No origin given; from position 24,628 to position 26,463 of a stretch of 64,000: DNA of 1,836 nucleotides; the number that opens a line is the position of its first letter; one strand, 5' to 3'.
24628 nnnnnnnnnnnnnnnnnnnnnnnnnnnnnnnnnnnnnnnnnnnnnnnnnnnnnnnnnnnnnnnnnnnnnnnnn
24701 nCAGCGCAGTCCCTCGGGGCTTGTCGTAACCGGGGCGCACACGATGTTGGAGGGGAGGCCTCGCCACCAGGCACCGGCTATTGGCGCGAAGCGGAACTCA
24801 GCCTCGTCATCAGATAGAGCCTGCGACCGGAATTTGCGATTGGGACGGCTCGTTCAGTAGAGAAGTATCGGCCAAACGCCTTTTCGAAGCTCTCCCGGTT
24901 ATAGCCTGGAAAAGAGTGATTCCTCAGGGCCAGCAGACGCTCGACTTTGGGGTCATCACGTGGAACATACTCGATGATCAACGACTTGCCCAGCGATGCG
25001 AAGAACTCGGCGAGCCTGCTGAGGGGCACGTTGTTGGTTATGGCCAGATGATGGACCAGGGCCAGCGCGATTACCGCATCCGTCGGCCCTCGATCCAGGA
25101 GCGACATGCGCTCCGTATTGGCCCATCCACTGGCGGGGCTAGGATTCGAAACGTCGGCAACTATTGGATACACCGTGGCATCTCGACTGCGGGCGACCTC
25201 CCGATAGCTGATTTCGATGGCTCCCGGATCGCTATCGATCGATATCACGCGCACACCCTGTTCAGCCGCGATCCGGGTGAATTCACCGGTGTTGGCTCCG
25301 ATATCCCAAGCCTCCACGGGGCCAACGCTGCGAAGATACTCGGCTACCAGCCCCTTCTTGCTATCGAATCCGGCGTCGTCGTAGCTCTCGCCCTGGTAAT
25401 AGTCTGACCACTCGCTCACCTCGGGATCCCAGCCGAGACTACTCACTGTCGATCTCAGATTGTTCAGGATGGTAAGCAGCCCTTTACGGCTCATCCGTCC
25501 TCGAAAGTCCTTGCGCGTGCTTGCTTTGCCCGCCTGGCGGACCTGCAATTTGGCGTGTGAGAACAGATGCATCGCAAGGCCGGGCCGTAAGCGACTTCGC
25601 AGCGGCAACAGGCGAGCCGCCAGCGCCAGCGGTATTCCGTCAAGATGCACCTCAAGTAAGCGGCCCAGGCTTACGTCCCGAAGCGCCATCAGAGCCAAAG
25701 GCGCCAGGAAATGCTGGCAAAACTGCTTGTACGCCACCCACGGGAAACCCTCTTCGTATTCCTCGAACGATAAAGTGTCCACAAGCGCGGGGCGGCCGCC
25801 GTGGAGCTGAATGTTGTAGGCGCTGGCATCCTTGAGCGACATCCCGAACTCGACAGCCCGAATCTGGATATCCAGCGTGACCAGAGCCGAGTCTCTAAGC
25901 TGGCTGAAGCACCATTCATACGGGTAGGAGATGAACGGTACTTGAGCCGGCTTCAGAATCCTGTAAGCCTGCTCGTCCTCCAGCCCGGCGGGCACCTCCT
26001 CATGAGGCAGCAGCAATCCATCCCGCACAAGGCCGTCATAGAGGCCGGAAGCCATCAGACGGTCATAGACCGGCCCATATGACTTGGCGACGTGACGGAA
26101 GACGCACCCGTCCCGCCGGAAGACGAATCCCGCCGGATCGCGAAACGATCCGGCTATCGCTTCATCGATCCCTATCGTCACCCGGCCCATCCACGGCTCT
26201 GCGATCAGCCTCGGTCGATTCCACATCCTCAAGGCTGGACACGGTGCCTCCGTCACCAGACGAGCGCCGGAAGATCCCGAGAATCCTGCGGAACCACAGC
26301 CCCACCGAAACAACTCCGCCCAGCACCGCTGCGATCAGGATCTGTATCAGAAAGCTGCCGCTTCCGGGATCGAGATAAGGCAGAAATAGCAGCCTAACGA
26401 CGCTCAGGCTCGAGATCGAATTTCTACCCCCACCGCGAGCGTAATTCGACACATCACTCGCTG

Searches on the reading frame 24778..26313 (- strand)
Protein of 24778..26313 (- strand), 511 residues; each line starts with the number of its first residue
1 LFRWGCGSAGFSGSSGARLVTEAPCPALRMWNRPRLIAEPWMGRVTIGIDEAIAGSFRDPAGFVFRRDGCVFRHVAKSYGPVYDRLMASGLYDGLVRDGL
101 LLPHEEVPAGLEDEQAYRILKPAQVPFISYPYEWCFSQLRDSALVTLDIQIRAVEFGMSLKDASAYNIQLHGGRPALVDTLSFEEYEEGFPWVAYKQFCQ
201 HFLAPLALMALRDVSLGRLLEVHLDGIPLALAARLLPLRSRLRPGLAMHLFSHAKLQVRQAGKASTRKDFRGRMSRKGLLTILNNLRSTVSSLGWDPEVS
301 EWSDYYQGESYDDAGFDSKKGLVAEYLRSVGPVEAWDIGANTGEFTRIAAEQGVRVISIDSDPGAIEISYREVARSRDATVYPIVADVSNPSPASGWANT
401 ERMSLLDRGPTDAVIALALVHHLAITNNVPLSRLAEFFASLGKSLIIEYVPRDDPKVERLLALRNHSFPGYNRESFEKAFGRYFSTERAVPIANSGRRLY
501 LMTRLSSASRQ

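Call 11: search_protein_families(library=pfam, proteins=[window:24778-26313:-], max_evalue=0.01)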
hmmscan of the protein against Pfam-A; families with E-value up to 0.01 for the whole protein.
window:24778-26313:- (511 aa): 4 families
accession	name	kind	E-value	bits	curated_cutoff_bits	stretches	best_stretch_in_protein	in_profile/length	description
PF08242.18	Methyltransf_12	-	3.2e-05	25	30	1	337-427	2-79/98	Methyltransferase domain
PF13489.12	Methyltransf_23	-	0.00043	20.5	27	1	337-459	28-128/164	Methyltransferase domain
PF08241.18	Methyltransf_11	-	0.0019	19.2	21.2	1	337-423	2-73/95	Methyltransferase domain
PF13649.12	Methyltransf_25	-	0.0024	18.9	27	0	337-392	3-59/97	Methyltransferase domain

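Call 71: search_protein_families(library=ncbifam, proteins=[window:24778-26313:-], max_evalue=0.01)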
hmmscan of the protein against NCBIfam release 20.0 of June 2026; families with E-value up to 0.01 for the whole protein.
window:24778-26313:- (511 aa): 2 families
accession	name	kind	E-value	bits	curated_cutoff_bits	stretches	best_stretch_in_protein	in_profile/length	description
NF043040.1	corrin_prot_MT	hypoth_equivalog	0.0012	18.3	180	1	336-377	46-87/216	corrinoid protein-associated methyltransferase CpaM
TIGR01444.1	fkbM_fam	subfamily_domain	0.0096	16.4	37.7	0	336-376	3-45/143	FkbM family methyltransferase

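Call 89: search_solved_structures(query=window:24778-26313:-, max_evalue=10)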
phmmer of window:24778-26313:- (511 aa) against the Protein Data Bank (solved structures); distinct sequences matched with E-value up to 10: 1.
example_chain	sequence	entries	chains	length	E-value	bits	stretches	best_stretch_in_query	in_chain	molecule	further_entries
7pd7_A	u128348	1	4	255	0.82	11.5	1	316-375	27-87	Methyltransferase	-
